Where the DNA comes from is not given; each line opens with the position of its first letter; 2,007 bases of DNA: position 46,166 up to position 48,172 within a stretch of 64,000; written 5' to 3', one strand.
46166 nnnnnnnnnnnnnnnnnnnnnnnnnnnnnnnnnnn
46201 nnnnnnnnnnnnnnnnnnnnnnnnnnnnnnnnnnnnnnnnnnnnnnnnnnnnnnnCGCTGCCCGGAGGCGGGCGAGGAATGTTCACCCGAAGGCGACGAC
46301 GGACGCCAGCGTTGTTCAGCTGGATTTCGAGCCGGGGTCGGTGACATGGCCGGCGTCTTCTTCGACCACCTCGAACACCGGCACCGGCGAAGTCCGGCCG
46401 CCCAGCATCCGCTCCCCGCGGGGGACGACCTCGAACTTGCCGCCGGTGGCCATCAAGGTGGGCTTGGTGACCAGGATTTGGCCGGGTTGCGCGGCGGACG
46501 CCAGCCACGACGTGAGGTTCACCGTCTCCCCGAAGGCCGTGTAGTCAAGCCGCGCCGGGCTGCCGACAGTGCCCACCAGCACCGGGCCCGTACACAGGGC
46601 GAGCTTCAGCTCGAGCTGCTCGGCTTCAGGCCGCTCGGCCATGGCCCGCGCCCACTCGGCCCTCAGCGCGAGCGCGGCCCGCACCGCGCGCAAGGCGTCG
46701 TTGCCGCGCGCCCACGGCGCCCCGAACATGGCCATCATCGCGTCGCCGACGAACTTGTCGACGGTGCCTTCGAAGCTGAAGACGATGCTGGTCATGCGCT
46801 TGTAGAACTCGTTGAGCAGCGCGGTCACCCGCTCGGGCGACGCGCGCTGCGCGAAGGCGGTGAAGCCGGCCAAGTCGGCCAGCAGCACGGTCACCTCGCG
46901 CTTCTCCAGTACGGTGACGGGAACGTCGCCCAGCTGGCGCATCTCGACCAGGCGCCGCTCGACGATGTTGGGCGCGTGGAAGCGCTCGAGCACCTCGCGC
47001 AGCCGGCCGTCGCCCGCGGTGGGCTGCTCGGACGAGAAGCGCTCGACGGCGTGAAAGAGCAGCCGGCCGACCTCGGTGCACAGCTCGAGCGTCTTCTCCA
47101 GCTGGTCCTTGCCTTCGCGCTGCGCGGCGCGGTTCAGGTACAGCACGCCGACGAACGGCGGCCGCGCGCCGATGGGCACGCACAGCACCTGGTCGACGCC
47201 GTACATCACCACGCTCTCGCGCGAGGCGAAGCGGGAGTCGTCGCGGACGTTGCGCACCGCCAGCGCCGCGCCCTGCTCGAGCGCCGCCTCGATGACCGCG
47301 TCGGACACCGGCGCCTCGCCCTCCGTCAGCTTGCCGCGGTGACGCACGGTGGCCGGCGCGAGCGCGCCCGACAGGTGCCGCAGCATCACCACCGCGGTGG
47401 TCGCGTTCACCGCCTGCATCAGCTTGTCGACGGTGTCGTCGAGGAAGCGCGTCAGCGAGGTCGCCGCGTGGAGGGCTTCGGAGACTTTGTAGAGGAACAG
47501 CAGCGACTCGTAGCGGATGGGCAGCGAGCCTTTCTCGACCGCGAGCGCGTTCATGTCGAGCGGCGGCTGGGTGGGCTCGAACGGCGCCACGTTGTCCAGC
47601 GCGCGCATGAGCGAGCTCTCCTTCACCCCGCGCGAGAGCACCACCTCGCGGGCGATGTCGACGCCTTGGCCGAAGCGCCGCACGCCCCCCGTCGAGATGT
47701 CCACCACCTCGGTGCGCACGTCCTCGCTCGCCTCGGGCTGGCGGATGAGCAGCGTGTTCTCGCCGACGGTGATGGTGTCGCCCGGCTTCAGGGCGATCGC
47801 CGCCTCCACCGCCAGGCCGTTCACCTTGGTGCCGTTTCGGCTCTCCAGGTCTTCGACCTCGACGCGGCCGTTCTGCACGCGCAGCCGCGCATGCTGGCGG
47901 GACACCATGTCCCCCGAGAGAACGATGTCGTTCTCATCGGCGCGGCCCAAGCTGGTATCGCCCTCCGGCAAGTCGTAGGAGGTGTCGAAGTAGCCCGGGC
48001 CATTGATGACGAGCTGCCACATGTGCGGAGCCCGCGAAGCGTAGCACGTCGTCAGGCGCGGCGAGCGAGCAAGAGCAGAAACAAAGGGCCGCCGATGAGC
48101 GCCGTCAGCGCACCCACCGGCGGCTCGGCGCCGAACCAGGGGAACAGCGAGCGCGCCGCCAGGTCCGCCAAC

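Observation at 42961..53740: B12-riboswitch-controlled TonB uptake operon with a Ser/Thr kinase and an FHA-GAF-cyclase embedded between btuC and btuD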

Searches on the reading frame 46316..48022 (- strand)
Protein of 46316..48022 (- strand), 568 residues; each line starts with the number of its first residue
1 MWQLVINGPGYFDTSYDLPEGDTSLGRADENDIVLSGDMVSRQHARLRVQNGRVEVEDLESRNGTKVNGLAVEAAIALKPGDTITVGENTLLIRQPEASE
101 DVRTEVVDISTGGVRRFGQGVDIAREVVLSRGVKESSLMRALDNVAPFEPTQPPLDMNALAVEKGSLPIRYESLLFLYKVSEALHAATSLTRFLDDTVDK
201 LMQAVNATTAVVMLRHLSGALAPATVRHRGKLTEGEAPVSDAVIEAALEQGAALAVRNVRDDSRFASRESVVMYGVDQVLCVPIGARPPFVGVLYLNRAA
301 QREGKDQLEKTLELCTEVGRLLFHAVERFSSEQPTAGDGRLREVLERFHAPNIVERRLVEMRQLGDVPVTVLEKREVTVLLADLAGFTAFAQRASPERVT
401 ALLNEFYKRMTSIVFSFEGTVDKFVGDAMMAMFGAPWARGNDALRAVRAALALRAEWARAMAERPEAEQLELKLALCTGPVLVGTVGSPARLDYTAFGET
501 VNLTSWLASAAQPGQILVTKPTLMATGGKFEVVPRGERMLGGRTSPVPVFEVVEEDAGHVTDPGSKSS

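Call 3: search_protein_families(library=pfam, proteins=[window:46316-48022:-], max_evalue=0.01)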
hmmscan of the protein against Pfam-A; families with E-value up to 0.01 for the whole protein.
window:46316-48022:- (568 aa): 5 families
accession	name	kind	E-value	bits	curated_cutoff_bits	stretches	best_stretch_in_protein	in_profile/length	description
PF00211.25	Guanylate_cyc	-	6.9e-26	91.4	21.9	1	373-544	5-174/183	Adenylate and Guanylate cyclase catalytic domain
PF00498.31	FHA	-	7.1e-19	68.5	20.7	1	23-87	1-67/67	FHA domain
PF16697.10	Yop-YscD_cpl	-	1.5e-16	60.8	33.2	1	15-94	11-91/94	Inner membrane component of T3SS, cytoplasmic domain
PF01590.32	GAF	-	2.4e-07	31.8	22.4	1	190-316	2-123/133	GAF domain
PF13492.12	GAF_3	-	0.00096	20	27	1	192-327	4-128/129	GAF domain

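Call 7: find_homologous_proteins(query=window:46316-48022:-, max_evalue=1e-20)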
Query window:46316-48022:- (568 aa): 554 proteins with E <= 1e-20 among 8000 candidates; the best 120 are listed.
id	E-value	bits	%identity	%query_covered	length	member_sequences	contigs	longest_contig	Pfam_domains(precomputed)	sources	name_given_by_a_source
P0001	0.0e+0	1240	100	100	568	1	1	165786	PF00498.32,PF01590.33,PF16697.11,PF00211.26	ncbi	-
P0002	6.4e-212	723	57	100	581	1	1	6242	PF00498.32,PF01590.33,PF16697.11,PF00211.26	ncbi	-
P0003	2.3e-209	715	58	100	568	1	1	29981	PF00498.32,PF01590.33,PF16697.11,PF00211.26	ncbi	-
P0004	1.0e-202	693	57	100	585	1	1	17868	PF00498.32,PF16697.11,PF00211.26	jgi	jgi:class 3 adenylate cyclase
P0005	1.3e-201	689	57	99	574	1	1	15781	PF00498.32,PF01590.33,PF16697.11,PF00211.26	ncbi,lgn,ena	-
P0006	1.9e-200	685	56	100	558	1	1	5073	PF00498.32,PF01590.33,PF16697.11,PF13492.13,PF00211.26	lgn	-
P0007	2.7e-200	685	56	100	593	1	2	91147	PF00498.32,PF16697.11,PF00211.26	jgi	jgi:adenylate cyclase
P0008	7.1e-199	680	56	99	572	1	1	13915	PF00498.32,PF01590.33,PF16697.11,PF00211.26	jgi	jgi:adenylate cyclase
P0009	2.2e-198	679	57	98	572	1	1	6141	PF00498.32,PF01590.33,PF16697.11,PF00211.26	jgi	-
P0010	3.0e-198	678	57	100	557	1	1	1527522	PF13185.13,PF00498.32,PF01590.33,PF16697.11,PF13492.13,PF00211.26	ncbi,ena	-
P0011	3.4e-198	678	55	100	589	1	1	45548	PF00498.32,PF16697.11,PF00211.26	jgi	jgi:class 3 adenylate cyclase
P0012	2.7e-196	672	55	100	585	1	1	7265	PF00498.32,PF01590.33,PF16697.11,PF00211.26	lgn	-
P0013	3.3e-196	671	57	98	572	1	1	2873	PF00498.32,PF01590.33,PF16697.11,PF00211.26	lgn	-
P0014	4.3e-196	671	56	99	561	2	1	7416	PF00498.32,PF01590.33,PF16697.11,PF00211.26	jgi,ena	-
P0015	6.3e-196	670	54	100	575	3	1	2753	PF00498.32,PF01590.33,PF16697.11,PF00211.26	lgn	-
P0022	1.3e-194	666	54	100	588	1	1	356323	PF00498.32,PF16697.11,PF00211.26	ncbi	-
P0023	3.0e-194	665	54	100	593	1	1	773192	PF00498.32,PF01590.33,PF16697.11,PF00211.26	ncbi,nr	ncbi:MAG: FHA domain-containing protein [Archangiaceae bacterium]|nr:FHA domain-containing protein [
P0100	2.3e-182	626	53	99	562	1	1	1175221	PF00498.32,PF01590.33,PF16697.11,PF00211.26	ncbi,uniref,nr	ncbi:FHA domain-containing protein [Pyxidicoccus xibeiensis]|uniref:FHA domain-containing protein n=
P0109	1.3e-181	623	52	99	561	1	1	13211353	PF13185.13,PF00498.32,PF01590.33,PF16697.11,PF00211.26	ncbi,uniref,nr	ncbi:FHA domain-containing protein [Pyxidicoccus parkwayensis]|uniref:FHA domain-containing protein 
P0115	1.1e-180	620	52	100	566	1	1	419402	PF00498.32,PF01590.33,PF16697.11,PF00211.26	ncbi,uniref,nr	ncbi:FHA domain-containing protein [Hyalangium gracile]|uniref:FHA domain-containing protein n=1 Tax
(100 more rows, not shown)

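Call 8: find_related_loci(query=window:46316-48022:-, collection=genome_contigs, flank=10000)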
Query window:46316-48022:- (568 aa) in genome_contigs; peptide patterns used: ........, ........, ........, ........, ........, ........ (x = any residue, [..] = any of these).
82 stretches matched a pattern; 24 encode a relative of the query (tblastn E <= 1e-3); 24 distinct loci.
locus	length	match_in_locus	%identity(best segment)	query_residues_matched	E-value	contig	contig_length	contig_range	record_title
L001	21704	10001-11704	55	1-556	0e+0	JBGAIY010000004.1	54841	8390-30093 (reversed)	MAG: Myxococcaceae bacterium isolate MAG_MBR_H125.17 MBRH125-17_opera_contig_1906, whole genome shotgun sequence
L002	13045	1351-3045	54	1-568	0e+0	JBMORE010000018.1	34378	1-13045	MAG: Myxococcota bacterium isolate Betzabe_MAG172 MAG172_18, whole genome shotgun sequence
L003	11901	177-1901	53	1-556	0e+0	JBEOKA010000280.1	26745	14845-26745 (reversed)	MAG: Myxococcaceae bacterium isolate mt_II.5 NODE_473_length_26745_cov_7.235407, whole genome shotgun sequence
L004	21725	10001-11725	53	1-556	0e+0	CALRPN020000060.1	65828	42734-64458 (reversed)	MAG: Archangium gephyra isolate JJ-KV9-13-1-m1-bin299 genome assembly, contig: JJ-KV9-13-C94, whole genome shotgun seque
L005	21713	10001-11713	54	1-556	0e+0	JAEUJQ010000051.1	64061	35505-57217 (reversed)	MAG: Myxococcaceae bacterium isolate new MAG-73 k141_1288617, whole genome shotgun sequence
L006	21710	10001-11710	54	1-556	0e+0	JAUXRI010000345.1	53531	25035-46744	MAG: Myxococcales bacterium isolate C12_maxbin.062_sub C12_k141_273942, whole genome shotgun sequence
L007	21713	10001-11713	53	1-556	0e+0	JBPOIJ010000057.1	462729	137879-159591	MAG: Myxococcota bacterium isolate MAG_545 c_000000506528, whole genome shotgun sequence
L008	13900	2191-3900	54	1-556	0e+0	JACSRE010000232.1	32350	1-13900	MAG: Myxococcus sp. isolate MY1 contig-70_1255, whole genome shotgun sequence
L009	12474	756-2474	53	1-556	0e+0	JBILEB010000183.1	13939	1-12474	MAG: Myxococcaceae bacterium isolate ME2016-07-22_3300044628_group7_bin89 Rohwer_bin1478_scaffold_3194_c1, whole genome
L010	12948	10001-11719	53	1-556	0e+0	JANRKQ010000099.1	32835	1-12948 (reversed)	MAG: Myxococcaceae bacterium isolate bins.245 k141_3835157, whole genome shotgun sequence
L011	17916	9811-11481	55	1-566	0e+0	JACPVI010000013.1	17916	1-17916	MAG: Myxococcales bacterium isolate NC_groundwater_780_Ag_S2p5_69_11 JBCH_GD18_4_SO25_S179_scaffold_84991, whole genome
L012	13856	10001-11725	47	1-557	6e-170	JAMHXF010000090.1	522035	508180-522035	MAG: Archangium sp. isolate UR_AS_maxbin.062 k201_691813, whole genome shotgun sequence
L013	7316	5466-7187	48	1-556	1e-169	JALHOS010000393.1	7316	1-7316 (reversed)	MAG: Myxococcaceae bacterium isolate bin.172 c_000000034385, whole genome shotgun sequence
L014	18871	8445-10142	48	1-557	5e-169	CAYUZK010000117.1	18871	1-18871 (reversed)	MAG TPA_asm: uncultured Archangium sp. isolate SRP319275_co1_276 genome assembly, contig: NODE_3098_length_18871_cov_9.8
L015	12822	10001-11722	50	1-556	7e-168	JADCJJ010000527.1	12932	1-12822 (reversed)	MAG: Myxococcaceae bacterium isolate M069S2SP1A73QC M069S2_527, whole genome shotgun sequence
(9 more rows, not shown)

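Call 10: find_encoding_contigs(protein=P0001, flank=10000, max_places=3)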
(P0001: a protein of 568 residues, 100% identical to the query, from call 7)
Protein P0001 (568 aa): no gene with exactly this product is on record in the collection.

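Call 11: find_encoding_contigs(protein=P0003, flank=10000, max_places=3)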
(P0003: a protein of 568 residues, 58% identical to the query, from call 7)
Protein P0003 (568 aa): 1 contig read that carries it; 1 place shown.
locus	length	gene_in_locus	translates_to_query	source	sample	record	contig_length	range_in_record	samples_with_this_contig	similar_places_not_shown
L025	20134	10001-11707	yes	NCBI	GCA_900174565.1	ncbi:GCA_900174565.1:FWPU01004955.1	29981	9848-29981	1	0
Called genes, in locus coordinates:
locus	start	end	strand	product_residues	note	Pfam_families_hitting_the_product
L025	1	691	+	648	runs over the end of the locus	PF13360:PQQ_2 (faint)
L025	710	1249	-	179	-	-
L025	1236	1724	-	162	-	-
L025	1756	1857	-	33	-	-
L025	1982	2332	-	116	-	PF06514:PsbU (weak), PF14520:HHH_5 (faint), PF00633:HHH (weak), PF12836:HHH_3, PF03934:T2SSK (weak)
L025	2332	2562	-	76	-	-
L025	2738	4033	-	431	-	-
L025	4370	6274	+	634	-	PF07715:Plug, PF00593:TonB_dep_Rec_b-barrel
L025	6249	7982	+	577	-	PF04885:Stig1 (weak)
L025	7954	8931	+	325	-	PF01497:Peripla_BP_2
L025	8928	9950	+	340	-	PF01032:FecCD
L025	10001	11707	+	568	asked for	PF16697:Yop-YscD_cpl, PF00498:FHA, PF01590:GAF (faint), PF00211:Guanylate_cyc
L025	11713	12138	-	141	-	-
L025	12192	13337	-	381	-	PF13304:AAA_21, PF13175:AAA_15 (weak)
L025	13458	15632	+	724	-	PF00069:Pkinase, PF07714:PK_Tyr_Ser-Thr, PF01636:APH (faint)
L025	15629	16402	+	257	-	PF00005:ABC_tran, PF02463:SMC_N (faint), PF13304:AAA_21 (faint)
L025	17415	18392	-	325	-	PF08240:ADH_N, PF00107:ADH_zinc_N, PF13602:ADH_zinc_N_2 (weak)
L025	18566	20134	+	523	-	?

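Call 12: list_cluster_members(proteins=[P0001, P0002, P0003, P0005, P0010, P0022])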
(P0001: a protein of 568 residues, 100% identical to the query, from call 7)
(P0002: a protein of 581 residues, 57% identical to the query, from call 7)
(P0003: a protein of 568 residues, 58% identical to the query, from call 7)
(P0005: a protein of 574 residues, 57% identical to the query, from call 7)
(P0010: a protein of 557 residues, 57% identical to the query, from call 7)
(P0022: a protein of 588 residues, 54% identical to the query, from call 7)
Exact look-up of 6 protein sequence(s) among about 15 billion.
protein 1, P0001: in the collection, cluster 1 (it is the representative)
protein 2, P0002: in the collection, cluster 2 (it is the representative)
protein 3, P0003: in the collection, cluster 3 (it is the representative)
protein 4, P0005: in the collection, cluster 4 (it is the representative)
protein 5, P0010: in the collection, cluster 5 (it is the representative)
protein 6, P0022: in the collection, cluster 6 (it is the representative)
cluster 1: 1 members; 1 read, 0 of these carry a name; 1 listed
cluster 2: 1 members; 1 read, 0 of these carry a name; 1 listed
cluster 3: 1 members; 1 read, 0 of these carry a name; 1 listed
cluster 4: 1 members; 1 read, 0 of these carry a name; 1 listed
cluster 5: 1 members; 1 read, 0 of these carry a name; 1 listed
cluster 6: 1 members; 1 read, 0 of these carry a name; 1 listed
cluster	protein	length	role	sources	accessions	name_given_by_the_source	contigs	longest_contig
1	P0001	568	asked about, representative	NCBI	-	-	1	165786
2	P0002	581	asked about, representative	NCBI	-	-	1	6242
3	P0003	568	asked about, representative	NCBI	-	-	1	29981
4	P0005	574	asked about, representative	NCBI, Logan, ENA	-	-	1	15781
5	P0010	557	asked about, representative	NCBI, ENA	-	-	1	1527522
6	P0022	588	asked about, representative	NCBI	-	-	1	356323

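Call 13: find_encoding_contigs(protein=P0010, flank=10000, max_places=2)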
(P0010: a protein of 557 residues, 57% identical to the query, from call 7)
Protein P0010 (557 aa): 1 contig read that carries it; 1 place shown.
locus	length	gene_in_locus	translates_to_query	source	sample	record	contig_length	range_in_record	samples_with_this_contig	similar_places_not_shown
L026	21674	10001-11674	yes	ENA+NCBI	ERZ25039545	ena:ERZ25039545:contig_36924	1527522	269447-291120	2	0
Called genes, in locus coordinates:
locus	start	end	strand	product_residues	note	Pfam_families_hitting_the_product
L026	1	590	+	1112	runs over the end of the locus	PF00932:LTD (weak)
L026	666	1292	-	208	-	-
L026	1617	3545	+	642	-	PF07715:Plug, PF00593:TonB_dep_Rec_b-barrel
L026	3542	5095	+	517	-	PF04885:Stig1 (faint)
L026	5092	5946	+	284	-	PF01497:Peripla_BP_2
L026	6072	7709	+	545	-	-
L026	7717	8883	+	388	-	PF08495:FIST, PF10442:FIST_C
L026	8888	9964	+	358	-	PF01032:FecCD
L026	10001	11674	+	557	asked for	PF16697:Yop-YscD_cpl, PF00498:FHA, PF01590:GAF, PF13185:GAF_2 (weak), PF13492:GAF_3, PF00211:Guanylate_cyc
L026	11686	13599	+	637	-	PF00069:Pkinase, PF07714:PK_Tyr_Ser-Thr, PF01636:APH (faint)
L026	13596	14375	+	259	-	PF00005:ABC_tran, PF13304:AAA_21 (faint)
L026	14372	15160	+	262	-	PF03544:TonB_C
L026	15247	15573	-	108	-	-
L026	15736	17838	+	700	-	PF00654:Voltage_CLC, PF00571:CBS (faint)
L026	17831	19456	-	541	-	PF00512:HisKA, PF02518:HATPase_c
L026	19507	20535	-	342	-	PF08240:ADH_N, PF00107:ADH_zinc_N, PF13602:ADH_zinc_N_2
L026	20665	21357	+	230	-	-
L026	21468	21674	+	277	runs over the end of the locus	PF13401:AAA_22 (weak), PF00004:AAA, PF07724:AAA_2 (faint), PF07728:AAA_5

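Call 14: find_encoding_contigs(protein=P0109, flank=10000, max_places=2)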
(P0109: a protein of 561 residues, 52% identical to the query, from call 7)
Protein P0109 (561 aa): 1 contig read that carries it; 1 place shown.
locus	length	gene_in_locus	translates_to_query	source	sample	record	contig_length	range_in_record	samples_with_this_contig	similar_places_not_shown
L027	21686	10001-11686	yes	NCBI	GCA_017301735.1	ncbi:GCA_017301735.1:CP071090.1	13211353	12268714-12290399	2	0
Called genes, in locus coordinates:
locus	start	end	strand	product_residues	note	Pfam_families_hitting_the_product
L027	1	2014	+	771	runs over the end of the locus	PF07715:Plug, PF00593:TonB_dep_Rec_b-barrel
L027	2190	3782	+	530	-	PF04885:Stig1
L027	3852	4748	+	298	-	PF01497:Peripla_BP_2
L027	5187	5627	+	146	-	-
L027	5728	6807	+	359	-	PF01032:FecCD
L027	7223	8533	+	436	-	-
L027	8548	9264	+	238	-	-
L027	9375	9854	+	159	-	PF00355:Rieske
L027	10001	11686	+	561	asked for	PF16697:Yop-YscD_cpl, PF00498:FHA, PF01590:GAF (weak), PF13185:GAF_2 (weak), PF00211:Guanylate_cyc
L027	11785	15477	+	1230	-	PF00069:Pkinase, PF07714:PK_Tyr_Ser-Thr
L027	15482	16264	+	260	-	PF00005:ABC_tran, PF13304:AAA_21 (faint)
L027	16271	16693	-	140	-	-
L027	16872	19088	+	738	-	-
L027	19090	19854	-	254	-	PF06912:DUF1275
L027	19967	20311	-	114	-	PF11969:DcpS_C, PF01230:HIT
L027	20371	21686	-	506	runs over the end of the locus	PF03901:Glyco_transf_22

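Call 29: find_encoding_contigs(protein=P0100, flank=10000, max_places=1)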
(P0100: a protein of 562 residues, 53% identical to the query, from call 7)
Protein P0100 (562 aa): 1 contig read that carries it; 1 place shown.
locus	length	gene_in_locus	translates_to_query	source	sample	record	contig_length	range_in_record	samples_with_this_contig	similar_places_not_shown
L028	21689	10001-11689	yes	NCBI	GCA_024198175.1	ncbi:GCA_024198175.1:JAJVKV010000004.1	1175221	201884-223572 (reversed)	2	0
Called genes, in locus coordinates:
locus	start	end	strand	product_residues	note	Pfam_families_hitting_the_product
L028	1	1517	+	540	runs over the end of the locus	PF04885:Stig1 (weak)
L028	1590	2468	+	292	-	PF01497:Peripla_BP_2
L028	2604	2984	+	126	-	-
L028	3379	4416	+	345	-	PF01032:FecCD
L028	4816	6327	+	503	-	-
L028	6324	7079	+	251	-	-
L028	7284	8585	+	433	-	-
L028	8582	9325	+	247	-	-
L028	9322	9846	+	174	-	PF00355:Rieske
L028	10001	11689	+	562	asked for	PF16697:Yop-YscD_cpl, PF00498:FHA, PF01590:GAF (weak), PF00211:Guanylate_cyc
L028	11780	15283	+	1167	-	PF00069:Pkinase, PF07714:PK_Tyr_Ser-Thr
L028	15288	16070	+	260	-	PF00005:ABC_tran, PF13304:AAA_21 (faint)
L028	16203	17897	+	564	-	PF02554:CstA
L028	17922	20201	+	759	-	-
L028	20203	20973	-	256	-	PF06912:DUF1275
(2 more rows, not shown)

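Call 30: find_encoding_contigs(protein=P0115, flank=10000, max_places=1)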
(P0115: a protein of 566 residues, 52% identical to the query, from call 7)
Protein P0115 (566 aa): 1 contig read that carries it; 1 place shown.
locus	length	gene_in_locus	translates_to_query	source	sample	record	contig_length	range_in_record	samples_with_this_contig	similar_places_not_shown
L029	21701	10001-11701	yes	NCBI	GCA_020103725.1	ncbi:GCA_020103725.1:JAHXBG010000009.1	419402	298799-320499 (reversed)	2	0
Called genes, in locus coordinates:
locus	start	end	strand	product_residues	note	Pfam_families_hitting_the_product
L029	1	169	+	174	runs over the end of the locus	PF16697:Yop-YscD_cpl, PF00498:FHA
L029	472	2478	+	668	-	PF07715:Plug, PF00593:TonB_dep_Rec_b-barrel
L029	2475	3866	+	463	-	-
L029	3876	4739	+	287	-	PF01497:Peripla_BP_2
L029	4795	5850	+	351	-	PF01032:FecCD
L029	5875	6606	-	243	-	PF00072:Response_reg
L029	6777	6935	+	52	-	-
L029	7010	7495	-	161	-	-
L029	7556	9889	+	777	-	PF13289:SIR2_2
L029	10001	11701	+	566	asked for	PF16697:Yop-YscD_cpl, PF00498:FHA, PF01590:GAF (weak), PF00211:Guanylate_cyc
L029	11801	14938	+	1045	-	PF00069:Pkinase, PF07714:PK_Tyr_Ser-Thr, PF01636:APH (faint)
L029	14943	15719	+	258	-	PF00005:ABC_tran, PF13304:AAA_21 (faint)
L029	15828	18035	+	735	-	-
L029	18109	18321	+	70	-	-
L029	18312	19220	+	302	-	-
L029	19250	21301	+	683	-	PF00654:Voltage_CLC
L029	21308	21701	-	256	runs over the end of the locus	PF06912:DUF1275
